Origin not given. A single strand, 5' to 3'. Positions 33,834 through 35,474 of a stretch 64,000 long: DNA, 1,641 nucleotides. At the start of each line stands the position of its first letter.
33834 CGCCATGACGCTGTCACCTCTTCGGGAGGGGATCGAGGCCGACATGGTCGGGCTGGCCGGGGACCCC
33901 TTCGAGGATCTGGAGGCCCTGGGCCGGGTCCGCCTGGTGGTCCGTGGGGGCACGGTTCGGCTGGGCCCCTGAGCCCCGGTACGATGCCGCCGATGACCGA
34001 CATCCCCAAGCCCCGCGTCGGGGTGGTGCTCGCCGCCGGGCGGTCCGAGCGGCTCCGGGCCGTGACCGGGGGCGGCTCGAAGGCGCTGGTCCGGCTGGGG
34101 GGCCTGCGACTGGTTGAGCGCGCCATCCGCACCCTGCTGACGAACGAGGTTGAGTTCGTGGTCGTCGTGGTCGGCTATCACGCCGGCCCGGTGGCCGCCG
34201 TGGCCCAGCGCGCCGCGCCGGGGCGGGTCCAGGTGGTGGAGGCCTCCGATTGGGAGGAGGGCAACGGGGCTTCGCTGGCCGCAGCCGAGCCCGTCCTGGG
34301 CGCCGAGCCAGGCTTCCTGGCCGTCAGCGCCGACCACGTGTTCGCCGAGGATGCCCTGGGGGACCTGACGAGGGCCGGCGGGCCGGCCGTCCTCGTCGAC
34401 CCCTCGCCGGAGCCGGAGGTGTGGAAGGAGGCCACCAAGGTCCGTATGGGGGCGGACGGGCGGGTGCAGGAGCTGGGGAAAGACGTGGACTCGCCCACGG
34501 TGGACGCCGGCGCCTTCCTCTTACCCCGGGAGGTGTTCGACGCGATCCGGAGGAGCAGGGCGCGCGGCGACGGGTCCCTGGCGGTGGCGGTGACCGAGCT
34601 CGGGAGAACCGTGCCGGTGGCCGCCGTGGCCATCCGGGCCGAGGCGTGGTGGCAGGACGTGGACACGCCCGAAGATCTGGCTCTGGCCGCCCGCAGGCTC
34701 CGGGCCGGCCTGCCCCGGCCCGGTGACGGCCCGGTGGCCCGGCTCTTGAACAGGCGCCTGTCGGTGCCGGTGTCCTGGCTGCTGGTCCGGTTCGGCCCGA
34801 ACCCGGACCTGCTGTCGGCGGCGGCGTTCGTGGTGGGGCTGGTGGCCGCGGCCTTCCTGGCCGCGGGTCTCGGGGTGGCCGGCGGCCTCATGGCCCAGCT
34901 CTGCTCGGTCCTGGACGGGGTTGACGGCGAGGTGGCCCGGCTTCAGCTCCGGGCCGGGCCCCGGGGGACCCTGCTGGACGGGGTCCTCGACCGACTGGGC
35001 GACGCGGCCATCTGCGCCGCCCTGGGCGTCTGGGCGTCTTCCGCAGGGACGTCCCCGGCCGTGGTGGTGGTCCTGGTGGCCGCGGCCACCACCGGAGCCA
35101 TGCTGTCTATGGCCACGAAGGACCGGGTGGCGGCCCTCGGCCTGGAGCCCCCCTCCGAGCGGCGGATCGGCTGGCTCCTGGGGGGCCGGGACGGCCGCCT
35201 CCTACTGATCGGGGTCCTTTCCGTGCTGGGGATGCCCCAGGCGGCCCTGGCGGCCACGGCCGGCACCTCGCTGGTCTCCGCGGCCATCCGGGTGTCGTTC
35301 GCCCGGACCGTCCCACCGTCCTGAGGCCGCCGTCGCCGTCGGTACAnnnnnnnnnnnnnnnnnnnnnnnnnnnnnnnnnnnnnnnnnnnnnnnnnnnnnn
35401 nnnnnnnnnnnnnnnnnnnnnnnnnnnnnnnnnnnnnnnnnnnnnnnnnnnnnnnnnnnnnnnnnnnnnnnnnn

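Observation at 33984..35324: IPCT–DIPPS-like fusion suggests CDP-inositol/di-myo-inositol-phosphate-type compatible-solute chemistry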

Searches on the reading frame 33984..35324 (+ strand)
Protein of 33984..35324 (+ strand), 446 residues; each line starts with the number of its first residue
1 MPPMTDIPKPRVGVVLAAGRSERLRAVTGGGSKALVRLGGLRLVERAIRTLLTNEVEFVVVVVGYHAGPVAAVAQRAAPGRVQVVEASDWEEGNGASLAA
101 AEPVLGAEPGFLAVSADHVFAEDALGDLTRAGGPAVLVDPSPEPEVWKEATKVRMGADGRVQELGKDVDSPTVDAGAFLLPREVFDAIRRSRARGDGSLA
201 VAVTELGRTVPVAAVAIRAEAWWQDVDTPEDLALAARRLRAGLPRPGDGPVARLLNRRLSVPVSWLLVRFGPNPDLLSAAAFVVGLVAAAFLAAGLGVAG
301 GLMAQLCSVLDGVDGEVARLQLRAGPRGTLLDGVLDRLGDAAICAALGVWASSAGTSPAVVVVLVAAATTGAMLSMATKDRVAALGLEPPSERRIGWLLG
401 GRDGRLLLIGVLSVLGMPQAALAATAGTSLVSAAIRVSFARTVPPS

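Call 3: search_protein_families(library=pfam, proteins=[window:33984-35324:+], max_evalue=0.01)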
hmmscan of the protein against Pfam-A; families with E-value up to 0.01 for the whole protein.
window:33984-35324:+ (446 aa): 3 families
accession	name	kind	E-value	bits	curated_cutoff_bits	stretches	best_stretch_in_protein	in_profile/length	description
PF12804.13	NTP_transf_3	-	3e-17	63.7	27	1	13-131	1-110/160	MobA-like NTP transferase domain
PF00483.29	NTP_transferase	-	2e-08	34.6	21.2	1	13-238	2-241/245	Nucleotidyl transferase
PF01066.26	CDP-OH_P_transf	-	1.2e-07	32.6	22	1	274-378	4-108/152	CDP-alcohol phosphatidyltransferase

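Call 4: search_protein_families(library=ncbifam, proteins=[window:33984-35324:+], max_evalue=0.01)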
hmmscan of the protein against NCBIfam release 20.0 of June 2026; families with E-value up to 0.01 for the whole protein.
window:33984-35324:+ (446 aa): 21 families
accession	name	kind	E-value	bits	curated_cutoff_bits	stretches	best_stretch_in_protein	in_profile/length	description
NF041135.1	IPPtranDIPPsyn_Thcocales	equivalog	2.2e-56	191.7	580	1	13-431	3-407/419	bifunctional L-myo-inositol-1-phosphate cytidylyltransferase/CDP-L-myo-inositol myo-inositolphosphotransferase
TIGR03992.1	Arch_glmU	subfamily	1.1e-19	70.6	292.1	1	13-237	3-225/393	bifunctional sugar-1-phosphate nucleotidylyltransferase/acetyltransferase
NF040950.1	archin_ph_syn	equivalog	3.6e-17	62.9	180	1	260-418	12-161/191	archaetidylinositol phosphate synthase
NF041313.1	UDPGP_AglF_Halo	equivalog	1e-16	61.1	400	1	13-239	3-234/234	UTP--glucose-1-phosphate uridylyltransferase AglF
NF045883.1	PIPSynth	equivalog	9.2e-14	51.6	170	1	252-388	3-140/197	phosphatidylinositol phosphate synthase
NF041173.1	Sug_nt_acttase_Thmprot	equivalog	1.6e-12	47.1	600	1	14-232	4-220/405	bifunctional sugar-1-phosphate nucleotidylyltransferase/acetyltransferase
TIGR03310.1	matur_MocA_YgfJ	equivalog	1.8e-11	44.4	186.45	1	14-118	3-100/188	molybdenum cofactor cytidylyltransferase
NF045665.1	NTPtran_DVU1551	equivalog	7.2e-10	38.4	315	1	13-100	3-82/359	DVU_1551 family NTP transferase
NF045697.1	MurNAcPUrMurU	equivalog_domain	1.9e-09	37.2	370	1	14-215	1-206/229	N-acetylmuramate alpha-1-phosphate uridylyltransferase MurU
NF045782.1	NicBOxredNboR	equivalog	3.5e-09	36.6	260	1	11-102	9-93/206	nicotine blue oxidoreductase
NF010933.0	PRK14353.1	equivalog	5.1e-07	28.7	505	1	10-116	5-107/453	bifunctional UDP-N-acetylglucosamine diphosphorylase/glucosamine-1-phosphate N-acetyltransferase GlmU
NF045761.1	NAMPUrTaseMurU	equivalog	4.8e-06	26.6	250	1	14-119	4-109/226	N-acetylmuramate alpha-1-phosphate uridylyltransferase MurU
NF010932.0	PRK14352.1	equivalog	6.2e-06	25.1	611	1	13-100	9-91/488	bifunctional UDP-N-acetylglucosamine diphosphorylase/glucosamine-1-phosphate N-acetyltransferase GlmU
TIGR01208.1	rmlA_long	equivalog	7.1e-06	25.1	320.25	1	13-67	2-56/353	glucose-1-phosphate thymidylyltransferase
TIGR03202.1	pucB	equivalog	5.5e-05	23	235.05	1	12-100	2-87/192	xanthine dehydrogenase accessory protein PucB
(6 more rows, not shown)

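Call 5: search_solved_structures(query=window:33984-35324:+, max_evalue=1, show_alignments=3)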
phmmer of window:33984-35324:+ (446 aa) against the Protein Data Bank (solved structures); distinct sequences matched with E-value up to 1: 21.
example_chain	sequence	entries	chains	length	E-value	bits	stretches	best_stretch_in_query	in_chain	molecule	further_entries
4mnd_A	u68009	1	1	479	2.1e-41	145.7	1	13-415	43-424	CTP L-myo-inositol-1-phosphate cytidylyltransferase/CDP-L-myo-inositol myo-inositolphospho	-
2xme_A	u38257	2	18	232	5.5e-20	75.1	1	13-238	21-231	CTP-INOSITOL-1-PHOSPHATE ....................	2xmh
4o6m_A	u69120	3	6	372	1e-18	71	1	228-428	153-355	AF2299, a CDP-alcohol phosphotransferase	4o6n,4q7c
4jd0_A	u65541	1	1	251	1.7e-12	50.5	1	11-236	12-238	Nucleotidyl transferase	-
5d92_D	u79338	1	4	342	4.7e-11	45.7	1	232-406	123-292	AF2299 protein,Phosphatidylinositol synthase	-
5d91_A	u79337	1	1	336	2.1e-09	40.3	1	257-406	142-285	AF2299 protein,Phosphatidylinositol synthase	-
6wm5_A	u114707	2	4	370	1.1e-05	28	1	232-388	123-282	AfCTD-Phosphatidylinositol-phosphate synthase (PIPS) fusion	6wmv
6h53_A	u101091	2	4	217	2.5e-05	26.9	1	253-387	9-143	CDP-diacylglycerol--inositol 3-phosphatidyltransferase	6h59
6h5a_A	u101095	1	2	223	2.7e-05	26.8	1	253-387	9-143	CDP-diacylglycerol--inositol 3-phosphatidyltransferase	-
3hl3_A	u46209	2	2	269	4.3e-05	26.1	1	12-234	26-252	Glucose-1-phosphate thymidylyltransferase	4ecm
8hhd_A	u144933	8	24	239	0.00092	21.7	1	13-188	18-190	Nucleotidyl transferase | N-acetylmuramate alpha-1-phosphate uridylyltransferase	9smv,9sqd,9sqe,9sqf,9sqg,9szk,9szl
6pd1_A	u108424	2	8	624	0.0089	18.4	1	13-66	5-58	Nucleotidyl transferase/aminotransferase, class V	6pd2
1jyk_A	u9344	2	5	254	0.021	17.2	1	13-66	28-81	CTP:phosphocholine Cytidylyltransferase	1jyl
4y7t_A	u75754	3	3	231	0.12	14.8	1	14-116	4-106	Nucleotidyl transferase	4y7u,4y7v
1hm0_A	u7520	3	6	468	0.12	14.8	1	13-115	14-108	N-ACETYLGLUCOSAMINE 1-PHOSPHATE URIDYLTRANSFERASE | UDP-N-ACETYLGLUCOSAMINE-1-PHOSPHATE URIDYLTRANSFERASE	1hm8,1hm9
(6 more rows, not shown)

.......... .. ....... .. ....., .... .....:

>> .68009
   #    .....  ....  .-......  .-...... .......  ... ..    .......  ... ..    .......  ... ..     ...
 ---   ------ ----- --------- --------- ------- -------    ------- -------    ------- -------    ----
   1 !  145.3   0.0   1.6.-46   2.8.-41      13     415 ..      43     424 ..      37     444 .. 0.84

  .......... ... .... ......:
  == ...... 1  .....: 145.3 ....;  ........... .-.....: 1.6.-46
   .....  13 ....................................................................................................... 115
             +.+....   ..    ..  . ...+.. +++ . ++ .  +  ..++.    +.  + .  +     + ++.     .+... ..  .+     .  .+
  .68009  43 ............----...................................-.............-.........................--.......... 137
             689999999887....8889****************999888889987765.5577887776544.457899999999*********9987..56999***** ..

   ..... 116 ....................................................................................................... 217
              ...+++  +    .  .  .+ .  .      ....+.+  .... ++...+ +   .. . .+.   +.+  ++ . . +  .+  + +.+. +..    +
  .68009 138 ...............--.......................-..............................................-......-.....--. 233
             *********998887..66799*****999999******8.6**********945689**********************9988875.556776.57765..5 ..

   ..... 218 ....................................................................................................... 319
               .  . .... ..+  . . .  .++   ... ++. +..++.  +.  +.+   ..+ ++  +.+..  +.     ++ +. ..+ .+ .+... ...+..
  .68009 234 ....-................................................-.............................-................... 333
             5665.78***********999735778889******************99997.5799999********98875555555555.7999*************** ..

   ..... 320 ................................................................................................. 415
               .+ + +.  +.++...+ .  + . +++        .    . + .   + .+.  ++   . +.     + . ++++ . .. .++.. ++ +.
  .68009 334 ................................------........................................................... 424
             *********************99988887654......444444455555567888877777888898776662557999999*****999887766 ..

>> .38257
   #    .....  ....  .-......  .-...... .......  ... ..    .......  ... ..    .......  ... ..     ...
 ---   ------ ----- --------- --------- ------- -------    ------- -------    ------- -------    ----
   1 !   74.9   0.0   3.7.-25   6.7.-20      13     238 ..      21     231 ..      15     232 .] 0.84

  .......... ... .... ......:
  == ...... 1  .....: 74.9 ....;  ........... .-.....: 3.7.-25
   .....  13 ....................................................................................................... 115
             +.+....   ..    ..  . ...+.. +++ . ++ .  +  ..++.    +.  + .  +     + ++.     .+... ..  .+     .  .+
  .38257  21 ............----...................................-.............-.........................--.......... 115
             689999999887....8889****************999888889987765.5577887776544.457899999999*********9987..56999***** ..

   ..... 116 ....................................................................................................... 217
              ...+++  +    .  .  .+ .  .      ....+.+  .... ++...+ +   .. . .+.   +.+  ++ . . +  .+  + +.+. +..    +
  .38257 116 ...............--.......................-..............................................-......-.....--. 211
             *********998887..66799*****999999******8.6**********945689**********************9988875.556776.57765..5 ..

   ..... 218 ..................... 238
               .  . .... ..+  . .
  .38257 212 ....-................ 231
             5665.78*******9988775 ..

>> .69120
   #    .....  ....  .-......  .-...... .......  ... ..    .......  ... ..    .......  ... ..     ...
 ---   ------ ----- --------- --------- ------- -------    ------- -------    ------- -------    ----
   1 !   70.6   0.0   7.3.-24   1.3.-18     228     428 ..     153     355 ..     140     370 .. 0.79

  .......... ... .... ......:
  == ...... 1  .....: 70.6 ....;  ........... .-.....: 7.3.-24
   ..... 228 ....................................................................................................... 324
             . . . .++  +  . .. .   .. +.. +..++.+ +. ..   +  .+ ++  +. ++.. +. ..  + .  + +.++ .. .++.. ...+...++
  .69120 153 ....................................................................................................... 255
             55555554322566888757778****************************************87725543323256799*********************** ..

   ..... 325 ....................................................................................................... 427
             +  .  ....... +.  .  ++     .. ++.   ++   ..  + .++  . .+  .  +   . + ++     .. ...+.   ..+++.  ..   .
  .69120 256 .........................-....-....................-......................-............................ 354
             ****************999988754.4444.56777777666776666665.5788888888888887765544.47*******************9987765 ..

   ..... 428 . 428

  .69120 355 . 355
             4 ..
